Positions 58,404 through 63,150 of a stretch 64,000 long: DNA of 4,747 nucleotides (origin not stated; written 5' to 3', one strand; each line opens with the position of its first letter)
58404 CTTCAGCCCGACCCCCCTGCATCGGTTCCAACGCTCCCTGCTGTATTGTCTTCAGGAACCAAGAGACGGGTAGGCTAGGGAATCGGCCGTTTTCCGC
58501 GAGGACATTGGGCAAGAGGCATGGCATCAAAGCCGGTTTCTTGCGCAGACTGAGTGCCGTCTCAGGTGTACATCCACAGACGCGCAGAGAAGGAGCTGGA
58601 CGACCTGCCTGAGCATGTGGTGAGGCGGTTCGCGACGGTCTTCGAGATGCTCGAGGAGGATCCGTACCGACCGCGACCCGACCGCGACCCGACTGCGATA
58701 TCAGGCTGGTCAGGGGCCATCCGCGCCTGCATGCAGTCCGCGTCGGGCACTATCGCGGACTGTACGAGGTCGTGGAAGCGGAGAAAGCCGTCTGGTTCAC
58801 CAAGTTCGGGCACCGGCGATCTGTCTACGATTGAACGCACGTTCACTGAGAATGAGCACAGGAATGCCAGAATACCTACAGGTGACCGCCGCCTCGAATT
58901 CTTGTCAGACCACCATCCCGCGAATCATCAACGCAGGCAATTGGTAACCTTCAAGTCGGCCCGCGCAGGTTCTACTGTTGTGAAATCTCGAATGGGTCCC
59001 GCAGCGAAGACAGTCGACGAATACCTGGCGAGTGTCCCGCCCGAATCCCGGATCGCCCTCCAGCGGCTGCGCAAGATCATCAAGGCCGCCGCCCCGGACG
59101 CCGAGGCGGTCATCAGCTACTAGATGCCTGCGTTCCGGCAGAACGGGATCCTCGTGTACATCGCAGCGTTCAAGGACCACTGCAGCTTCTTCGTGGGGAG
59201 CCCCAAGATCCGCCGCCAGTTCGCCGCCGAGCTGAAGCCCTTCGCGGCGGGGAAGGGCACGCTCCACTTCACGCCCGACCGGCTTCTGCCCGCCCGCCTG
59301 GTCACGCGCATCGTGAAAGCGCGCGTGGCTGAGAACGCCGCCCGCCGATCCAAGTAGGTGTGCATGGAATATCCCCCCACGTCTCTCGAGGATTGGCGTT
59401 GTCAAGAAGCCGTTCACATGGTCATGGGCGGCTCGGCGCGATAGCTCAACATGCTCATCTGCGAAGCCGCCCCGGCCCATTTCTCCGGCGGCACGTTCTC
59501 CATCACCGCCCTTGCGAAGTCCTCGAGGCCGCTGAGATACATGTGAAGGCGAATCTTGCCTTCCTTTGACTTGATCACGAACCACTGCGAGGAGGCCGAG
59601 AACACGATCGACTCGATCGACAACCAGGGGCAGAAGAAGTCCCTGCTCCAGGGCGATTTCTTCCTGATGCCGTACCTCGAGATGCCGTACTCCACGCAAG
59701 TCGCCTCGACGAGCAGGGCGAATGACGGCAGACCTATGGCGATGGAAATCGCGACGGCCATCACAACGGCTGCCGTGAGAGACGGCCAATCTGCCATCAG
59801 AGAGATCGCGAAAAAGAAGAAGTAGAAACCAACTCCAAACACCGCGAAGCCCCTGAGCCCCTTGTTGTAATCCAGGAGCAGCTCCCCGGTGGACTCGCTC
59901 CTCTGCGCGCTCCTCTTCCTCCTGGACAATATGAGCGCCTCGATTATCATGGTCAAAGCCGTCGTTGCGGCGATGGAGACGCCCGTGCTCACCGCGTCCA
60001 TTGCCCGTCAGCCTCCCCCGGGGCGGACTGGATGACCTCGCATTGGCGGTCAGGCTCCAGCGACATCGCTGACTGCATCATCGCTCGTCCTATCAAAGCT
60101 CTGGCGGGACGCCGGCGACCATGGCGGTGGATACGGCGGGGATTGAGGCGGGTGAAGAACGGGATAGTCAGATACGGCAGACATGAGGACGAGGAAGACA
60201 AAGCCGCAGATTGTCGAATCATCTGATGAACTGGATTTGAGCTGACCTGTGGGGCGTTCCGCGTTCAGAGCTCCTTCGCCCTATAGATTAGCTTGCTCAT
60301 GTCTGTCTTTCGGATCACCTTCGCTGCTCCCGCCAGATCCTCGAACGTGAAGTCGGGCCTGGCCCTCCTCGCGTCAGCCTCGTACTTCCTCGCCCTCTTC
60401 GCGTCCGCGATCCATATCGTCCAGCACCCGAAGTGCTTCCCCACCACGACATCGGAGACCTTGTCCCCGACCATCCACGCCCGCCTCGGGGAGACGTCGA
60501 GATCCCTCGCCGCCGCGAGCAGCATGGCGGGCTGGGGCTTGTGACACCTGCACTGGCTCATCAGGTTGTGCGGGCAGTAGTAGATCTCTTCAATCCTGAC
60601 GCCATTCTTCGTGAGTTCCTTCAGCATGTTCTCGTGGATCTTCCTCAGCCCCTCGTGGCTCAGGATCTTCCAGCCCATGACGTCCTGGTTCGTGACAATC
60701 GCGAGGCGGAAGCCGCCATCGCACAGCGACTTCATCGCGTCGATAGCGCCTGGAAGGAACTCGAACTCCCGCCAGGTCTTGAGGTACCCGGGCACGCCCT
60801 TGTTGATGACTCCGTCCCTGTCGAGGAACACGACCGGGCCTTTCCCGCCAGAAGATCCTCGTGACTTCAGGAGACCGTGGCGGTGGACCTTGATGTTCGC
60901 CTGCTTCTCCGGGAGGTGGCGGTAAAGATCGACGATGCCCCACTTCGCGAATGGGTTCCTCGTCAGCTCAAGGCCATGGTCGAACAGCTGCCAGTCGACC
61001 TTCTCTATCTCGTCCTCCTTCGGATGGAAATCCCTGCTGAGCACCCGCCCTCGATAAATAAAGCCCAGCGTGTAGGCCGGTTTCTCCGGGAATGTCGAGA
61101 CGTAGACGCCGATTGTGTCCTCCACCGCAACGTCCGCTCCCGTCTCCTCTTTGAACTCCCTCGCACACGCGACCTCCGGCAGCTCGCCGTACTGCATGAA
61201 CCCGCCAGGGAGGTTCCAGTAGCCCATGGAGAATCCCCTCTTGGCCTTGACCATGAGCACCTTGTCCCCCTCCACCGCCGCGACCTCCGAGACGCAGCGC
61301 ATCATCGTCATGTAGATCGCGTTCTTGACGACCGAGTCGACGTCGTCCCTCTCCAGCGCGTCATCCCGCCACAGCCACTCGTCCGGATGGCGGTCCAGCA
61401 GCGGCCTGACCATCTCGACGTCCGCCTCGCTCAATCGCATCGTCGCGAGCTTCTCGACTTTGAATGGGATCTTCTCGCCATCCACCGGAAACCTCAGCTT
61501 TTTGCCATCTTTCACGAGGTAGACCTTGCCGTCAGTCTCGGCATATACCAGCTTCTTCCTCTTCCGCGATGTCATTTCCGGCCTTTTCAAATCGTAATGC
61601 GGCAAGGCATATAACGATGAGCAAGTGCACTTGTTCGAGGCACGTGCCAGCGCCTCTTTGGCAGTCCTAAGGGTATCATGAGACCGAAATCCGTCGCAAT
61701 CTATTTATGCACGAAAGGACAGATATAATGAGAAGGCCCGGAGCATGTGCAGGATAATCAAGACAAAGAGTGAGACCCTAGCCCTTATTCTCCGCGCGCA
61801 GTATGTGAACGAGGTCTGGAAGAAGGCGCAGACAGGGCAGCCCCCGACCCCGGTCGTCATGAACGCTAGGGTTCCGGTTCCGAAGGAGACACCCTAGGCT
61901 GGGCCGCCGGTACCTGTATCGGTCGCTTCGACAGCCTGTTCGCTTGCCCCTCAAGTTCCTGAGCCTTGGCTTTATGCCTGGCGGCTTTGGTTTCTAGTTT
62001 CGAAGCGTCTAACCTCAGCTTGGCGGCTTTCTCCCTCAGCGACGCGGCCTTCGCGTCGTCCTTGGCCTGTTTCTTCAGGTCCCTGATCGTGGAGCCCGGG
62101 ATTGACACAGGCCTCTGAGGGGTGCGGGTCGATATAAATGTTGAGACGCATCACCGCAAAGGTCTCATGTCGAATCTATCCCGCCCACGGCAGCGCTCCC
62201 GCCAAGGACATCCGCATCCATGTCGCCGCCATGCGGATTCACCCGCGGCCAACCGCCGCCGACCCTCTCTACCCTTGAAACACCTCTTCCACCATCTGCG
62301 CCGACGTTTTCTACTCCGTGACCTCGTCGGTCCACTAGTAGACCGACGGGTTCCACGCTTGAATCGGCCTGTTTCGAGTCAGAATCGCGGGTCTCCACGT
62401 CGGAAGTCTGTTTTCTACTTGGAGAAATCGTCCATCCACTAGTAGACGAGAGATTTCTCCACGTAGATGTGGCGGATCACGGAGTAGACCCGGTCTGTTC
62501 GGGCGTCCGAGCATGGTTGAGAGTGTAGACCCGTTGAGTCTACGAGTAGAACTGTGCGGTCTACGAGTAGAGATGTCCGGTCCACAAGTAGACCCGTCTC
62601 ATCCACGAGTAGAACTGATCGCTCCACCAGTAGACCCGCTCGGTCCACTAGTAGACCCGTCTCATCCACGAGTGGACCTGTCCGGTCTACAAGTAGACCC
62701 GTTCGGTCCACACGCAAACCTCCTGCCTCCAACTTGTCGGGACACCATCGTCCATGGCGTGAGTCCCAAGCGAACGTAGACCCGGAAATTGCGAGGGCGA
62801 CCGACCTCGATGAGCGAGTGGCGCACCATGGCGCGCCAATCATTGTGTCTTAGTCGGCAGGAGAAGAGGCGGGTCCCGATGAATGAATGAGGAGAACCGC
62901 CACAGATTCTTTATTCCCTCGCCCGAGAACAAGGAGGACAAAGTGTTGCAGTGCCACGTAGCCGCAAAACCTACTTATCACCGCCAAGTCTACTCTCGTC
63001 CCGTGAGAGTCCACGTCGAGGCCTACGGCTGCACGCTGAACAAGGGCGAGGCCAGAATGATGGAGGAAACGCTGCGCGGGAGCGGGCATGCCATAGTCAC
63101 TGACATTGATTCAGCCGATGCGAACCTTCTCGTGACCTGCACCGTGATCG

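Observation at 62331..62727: Phased array of 21-bp repeats with a palindromic core in an 830-bp divergent intergenic region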

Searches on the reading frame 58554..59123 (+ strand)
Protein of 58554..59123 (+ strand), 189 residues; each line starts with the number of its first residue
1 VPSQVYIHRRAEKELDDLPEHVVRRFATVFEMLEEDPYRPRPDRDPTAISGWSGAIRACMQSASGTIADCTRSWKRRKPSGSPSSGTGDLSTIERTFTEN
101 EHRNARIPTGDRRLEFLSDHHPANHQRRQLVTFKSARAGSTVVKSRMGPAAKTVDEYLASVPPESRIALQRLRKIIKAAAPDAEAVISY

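Call 42: search_protein_families(library=pfam, proteins=[window:58554-59123:+], max_evalue=0.01)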
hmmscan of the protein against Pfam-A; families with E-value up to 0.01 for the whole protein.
window:58554-59123:+ (189 aa): 1 family
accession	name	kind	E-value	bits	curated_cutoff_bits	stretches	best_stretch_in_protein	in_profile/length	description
PF03000.19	NPH3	-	0.0062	16.7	27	1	116-181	151-213/258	NPH3 family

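Call 57: search_protein_families(library=phrogs, proteins=[window:58554-59123:+], max_evalue=0.01)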
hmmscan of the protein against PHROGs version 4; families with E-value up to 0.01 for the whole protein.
window:58554-59123:+ (189 aa): 0 families

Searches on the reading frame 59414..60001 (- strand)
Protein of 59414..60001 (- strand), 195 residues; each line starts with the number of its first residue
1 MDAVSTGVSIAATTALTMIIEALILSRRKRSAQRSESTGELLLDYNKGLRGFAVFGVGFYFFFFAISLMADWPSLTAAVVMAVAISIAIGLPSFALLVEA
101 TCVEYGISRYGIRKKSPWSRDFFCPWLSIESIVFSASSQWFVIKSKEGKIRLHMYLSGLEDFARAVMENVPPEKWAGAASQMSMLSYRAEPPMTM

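Call 9: search_protein_families(library=pfam, proteins=[window:59414-60001:-], max_evalue=0.001)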
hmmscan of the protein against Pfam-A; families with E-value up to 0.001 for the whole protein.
window:59414-60001:- (195 aa): 0 families

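Call 56: search_protein_families(library=pfam, proteins=[window:59414-60001:-], max_evalue=0.01)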
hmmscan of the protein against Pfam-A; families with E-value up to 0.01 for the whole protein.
window:59414-60001:- (195 aa): 1 family
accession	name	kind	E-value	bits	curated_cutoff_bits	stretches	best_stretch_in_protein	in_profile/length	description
PF13347.12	MFS_2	-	0.0052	15.8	27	1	50-115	289-355/427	MFS/sugar transport protein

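Call 57: search_protein_families(library=phrogs, proteins=[window:59414-60001:-], max_evalue=0.01)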
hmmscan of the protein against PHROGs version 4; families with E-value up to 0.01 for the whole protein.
window:59414-60001:- (195 aa): 0 families

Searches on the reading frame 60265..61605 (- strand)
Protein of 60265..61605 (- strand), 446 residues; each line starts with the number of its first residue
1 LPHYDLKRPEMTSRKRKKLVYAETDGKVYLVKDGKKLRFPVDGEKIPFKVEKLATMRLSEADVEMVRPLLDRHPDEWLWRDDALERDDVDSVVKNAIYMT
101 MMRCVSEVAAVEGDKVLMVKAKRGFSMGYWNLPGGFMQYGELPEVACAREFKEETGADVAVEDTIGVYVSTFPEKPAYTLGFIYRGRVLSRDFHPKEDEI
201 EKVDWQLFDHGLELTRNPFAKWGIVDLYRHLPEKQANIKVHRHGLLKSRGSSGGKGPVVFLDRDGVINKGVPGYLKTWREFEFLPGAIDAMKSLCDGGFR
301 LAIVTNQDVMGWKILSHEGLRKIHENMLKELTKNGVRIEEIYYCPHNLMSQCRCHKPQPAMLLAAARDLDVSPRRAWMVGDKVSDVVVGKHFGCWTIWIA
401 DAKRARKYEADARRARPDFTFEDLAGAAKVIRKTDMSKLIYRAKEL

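Call 9: search_protein_families(library=pfam, proteins=[window:60265-61605:-], max_evalue=0.001)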
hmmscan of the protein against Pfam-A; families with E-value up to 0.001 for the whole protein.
window:60265-61605:- (446 aa): 4 families
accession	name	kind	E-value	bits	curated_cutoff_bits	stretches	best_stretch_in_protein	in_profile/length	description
PF00293.34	NUDIX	-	2.2e-15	57.3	21.1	1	112-211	11-118/134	NUDIX domain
PF13242.12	Hydrolase_like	-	1.1e-13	51.3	22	1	354-426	2-74/75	HAD-hyrolase-like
PF00702.32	Hydrolase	-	3.2e-10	41.2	26.4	1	284-393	100-191/191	haloacid dehalogenase-like hydrolase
PF13419.12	HAD_2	-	9.8e-10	39.3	23.8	1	279-399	76-178/178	Haloacid dehalogenase-like hydrolase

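Call 11: find_encoding_contigs(protein=window:60265-61605:-, flank=10000, max_places=10)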
Protein window:60265-61605:- (446 aa): no gene with exactly this product is on record in the collection.

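Call 13: find_related_loci(query=window:60265-61605:-, collection=genome_contigs, flank=10000)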
Query window:60265-61605:- (446 aa) in genome_contigs; peptide patterns used: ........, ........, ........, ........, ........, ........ (x = any residue, [..] = any of these).
94 stretches matched a pattern; 4 encode a relative of the query (tblastn E <= 1e-3); 4 distinct loci.
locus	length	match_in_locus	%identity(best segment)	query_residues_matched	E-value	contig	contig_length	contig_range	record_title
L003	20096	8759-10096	93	1-446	0e+0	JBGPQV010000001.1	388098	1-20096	MAG: Thermoplasmata archaeon isolate OBJ1_062018_150_24 k141_891299_length_388098_cov_16.1664, whole genome shotgun sequ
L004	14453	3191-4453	54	9-431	5e-151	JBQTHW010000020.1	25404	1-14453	MAG: Methanobacteriota archaeon isolate SAW39 c_000000499535, whole genome shotgun sequence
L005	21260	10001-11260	54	10-431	7e-149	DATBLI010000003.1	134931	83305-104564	MAG TPA_asm: Thermoplasmata archaeon isolate SMAG_U3968 k141_1606731, whole genome shotgun sequence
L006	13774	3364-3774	34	259-389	1e-18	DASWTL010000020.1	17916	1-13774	MAG TPA_asm: Sphingobacteriaceae bacterium isolate SMAG_U3574 k141_174819, whole genome shotgun sequence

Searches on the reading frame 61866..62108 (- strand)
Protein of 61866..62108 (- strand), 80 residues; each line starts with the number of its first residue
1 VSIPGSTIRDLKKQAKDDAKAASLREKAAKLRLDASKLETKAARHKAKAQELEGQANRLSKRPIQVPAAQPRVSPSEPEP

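Call 12: find_encoding_contigs(protein=window:61866-62108:-, flank=10000, max_places=10)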
Protein window:61866-62108:- (80 aa): 2 contigs read that carry it; 2 places shown.
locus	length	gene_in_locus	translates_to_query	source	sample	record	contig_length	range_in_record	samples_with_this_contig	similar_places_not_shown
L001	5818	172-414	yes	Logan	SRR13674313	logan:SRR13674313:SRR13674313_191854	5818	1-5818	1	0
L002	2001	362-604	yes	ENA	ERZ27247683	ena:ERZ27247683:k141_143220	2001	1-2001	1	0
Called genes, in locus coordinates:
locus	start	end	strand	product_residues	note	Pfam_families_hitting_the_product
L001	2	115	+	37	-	?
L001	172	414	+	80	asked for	-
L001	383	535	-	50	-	-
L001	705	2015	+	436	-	PF00293:NUDIX, PF13419:HAD_2 (weak), PF00702:Hydrolase, PF13242:Hydrolase_like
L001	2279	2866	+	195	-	-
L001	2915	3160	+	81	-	-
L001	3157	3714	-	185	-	-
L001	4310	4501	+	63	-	-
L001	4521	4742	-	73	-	PF24434:DUF7557 (faint), PF02697:VAPB_antitox (weak)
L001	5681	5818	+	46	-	?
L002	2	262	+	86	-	?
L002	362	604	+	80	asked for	-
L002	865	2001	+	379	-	?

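Call 42: search_protein_families(library=pfam, proteins=[window:61866-62108:-], max_evalue=0.01)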
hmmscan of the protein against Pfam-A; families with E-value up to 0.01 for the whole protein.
window:61866-62108:- (80 aa): 1 family
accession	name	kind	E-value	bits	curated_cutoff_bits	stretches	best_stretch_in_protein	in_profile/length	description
PF21007.2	FBF1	-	0.0047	16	45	1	7-67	319-379/524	Fas-binding factor 1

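Call 57: search_protein_families(library=phrogs, proteins=[window:61866-62108:-], max_evalue=0.01)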
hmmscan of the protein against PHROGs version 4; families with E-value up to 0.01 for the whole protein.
window:61866-62108:- (80 aa): 0 families

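Call 64: find_homologous_proteins(query=window:61866-62108:-, max_evalue=0.001)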
Query window:61866-62108:- (80 aa): 2 proteins with E <= 0.001 among 4 candidates.
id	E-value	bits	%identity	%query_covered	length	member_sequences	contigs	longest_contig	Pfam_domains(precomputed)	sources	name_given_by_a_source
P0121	2.0e-27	112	76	100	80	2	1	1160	-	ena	-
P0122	1.4e-22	97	76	98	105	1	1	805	-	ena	-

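Call 102: search_solved_structures(query=window:61866-62108:-, max_evalue=1)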
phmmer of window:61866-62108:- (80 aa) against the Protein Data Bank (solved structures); distinct sequences matched with E-value up to 1: 1.
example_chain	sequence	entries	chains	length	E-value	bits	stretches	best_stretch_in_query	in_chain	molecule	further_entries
4gkg_A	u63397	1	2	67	0.78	14.1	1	14-53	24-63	C4-dicarboxylate transport sensor protein dctB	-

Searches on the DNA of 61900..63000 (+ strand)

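Call 38: search_rna_families(source=window, start=61900, end=63000, threshold=evalue, max_evalue=10)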
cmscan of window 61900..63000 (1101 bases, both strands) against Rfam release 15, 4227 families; matches with E-value up to 10: 3.
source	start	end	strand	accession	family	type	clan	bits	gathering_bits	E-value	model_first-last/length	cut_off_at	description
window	62807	62860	-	RF02066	STnc320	Gene; sRNA;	-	23.6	50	0.086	1-55/55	no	Salmonella enterica sRNA STnc320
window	62359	62406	-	RF00505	RydC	Gene; sRNA;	-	16.2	48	6.1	1-64/64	no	RydC RNA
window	62181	62254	-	RF00461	IRES_VEGF_A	Cis-reg; IRES;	-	11.9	160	4.6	1-308/308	no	Vascular endothelial growth factor (VEGF) IRES A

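Call 78: search_dna_similar(query=window:62180-62760:+, collection=plasmids, mode=distant, max_evalue=0.001)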
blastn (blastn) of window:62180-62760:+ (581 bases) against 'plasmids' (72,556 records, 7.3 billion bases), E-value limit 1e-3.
No match.

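Call 79: search_dna_similar(query=window:62180-62760:+, collection=phages, mode=distant, max_evalue=0.001)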
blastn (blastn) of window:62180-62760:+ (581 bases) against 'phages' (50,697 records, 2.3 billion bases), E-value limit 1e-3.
No match.

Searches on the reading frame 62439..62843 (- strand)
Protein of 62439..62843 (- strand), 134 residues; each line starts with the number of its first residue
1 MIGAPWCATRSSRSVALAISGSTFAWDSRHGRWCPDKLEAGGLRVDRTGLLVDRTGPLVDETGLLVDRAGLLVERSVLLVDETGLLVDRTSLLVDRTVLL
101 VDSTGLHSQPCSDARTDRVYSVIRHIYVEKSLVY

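Call 39: find_encoding_contigs(protein=window:62439-62843:-, flank=10000)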
Protein window:62439-62843:- (134 aa): no gene with exactly this product is on record in the collection.

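Call 70: search_protein_representatives(protein=window:62439-62843:-)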
Query: 134 residues. Proteins with E-value up to 0.001 (for the whole library): 180; up to 1e-10: 14; up to 1e-30: 1. The best 150 are listed.
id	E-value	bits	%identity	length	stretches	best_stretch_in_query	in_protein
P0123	2.0e-43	163.5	39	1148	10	39-105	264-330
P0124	2.1e-25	105.2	23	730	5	43-101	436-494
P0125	6.8e-24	100.3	58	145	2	39-105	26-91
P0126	3.4e-19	85.2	31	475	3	17-107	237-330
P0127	3.6e-17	78.6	33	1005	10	37-104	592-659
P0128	4.7e-15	71.8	35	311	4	41-109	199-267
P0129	8.7e-15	70.9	43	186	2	42-116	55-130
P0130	1.4e-14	70.2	37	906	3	41-105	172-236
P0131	8.4e-14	67.7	40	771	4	47-111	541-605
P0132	1.1e-12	64.1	29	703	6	36-100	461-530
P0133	1.3e-12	63.8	62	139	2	94-134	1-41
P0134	1.5e-11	60.4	40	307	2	40-104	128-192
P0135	2.1e-11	59.9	49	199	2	35-97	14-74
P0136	4.3e-11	58.9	34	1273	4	36-97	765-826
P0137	1.1e-10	57.6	36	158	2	42-101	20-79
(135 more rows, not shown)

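Call 80: find_encoding_contigs(protein=P0133, flank=10000, max_places=6)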
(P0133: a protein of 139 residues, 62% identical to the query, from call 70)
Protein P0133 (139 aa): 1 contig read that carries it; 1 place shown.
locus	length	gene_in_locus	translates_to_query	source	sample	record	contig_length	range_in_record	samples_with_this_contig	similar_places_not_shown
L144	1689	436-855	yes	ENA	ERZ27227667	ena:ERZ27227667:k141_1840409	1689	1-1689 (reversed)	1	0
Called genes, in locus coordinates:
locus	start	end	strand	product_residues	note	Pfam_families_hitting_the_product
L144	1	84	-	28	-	?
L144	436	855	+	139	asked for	-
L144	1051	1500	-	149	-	-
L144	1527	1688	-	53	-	?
